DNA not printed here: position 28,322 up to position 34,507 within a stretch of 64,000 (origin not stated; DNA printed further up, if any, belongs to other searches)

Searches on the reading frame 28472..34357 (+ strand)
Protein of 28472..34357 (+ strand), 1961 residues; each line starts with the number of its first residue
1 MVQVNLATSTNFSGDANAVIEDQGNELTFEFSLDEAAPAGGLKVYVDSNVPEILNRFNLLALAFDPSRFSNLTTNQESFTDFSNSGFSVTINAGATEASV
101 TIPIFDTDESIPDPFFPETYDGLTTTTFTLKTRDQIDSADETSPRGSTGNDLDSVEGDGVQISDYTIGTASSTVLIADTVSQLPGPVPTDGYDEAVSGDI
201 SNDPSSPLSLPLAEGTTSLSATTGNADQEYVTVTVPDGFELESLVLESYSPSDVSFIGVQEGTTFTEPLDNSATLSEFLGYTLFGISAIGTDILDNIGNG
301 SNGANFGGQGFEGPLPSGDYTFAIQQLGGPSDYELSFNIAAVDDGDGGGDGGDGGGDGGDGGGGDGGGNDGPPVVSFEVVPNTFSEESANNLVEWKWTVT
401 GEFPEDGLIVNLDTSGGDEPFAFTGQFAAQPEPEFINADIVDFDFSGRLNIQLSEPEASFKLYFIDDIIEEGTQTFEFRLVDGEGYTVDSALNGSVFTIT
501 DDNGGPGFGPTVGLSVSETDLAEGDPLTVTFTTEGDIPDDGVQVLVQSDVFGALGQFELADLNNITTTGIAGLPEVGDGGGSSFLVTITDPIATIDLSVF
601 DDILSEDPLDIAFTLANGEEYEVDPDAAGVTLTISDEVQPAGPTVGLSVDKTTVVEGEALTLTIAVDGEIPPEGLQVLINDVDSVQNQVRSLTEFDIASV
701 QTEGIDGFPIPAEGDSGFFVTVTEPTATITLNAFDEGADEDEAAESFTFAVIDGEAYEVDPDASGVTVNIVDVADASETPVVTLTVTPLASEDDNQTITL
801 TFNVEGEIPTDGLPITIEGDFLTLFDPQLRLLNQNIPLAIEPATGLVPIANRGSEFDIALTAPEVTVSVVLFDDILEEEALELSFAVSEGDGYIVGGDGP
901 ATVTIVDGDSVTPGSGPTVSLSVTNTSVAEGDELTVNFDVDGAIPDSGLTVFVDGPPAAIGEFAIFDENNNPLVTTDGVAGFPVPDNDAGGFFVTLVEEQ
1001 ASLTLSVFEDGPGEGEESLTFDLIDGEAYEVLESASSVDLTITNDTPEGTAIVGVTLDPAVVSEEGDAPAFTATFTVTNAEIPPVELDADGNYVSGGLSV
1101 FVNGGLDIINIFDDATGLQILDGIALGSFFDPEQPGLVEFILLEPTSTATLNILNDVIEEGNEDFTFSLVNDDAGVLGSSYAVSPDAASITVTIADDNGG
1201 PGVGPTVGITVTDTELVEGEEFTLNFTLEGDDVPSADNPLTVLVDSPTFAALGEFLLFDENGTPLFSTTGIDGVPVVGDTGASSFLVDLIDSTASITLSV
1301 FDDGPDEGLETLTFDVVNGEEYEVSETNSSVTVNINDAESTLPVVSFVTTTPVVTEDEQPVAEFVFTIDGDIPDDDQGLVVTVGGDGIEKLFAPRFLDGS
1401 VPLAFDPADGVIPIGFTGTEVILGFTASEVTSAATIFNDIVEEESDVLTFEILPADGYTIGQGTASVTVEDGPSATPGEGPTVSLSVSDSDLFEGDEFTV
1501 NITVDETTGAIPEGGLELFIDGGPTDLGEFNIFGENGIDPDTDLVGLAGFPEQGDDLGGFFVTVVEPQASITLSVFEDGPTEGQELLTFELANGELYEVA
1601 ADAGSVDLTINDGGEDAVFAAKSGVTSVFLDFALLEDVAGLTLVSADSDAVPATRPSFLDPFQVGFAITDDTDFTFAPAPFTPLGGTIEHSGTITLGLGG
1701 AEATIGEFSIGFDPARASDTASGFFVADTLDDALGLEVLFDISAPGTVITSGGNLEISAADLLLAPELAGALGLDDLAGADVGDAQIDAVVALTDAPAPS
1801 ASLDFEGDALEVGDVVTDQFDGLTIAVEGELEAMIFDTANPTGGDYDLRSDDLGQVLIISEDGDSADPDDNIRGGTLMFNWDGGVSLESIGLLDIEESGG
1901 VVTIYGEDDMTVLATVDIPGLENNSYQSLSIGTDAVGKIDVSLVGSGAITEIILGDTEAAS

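Call 6: search_protein_families(library=pfam, proteins=[window:28472-34357:+], max_evalue=0.01)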
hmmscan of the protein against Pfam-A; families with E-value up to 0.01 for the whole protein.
window:28472-34357:+ (1961 aa): 1 family
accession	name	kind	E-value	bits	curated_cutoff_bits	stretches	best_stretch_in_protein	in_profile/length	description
PF13584.12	BatD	-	3.2e-08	34.5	24.1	0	648-687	2-42/92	BatD DUF11 like domain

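Call 7: search_protein_families(library=ncbifam, proteins=[window:28472-34357:+], max_evalue=0.01)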
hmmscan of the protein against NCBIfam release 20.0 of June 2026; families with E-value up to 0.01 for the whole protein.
window:28472-34357:+ (1961 aa): 0 families
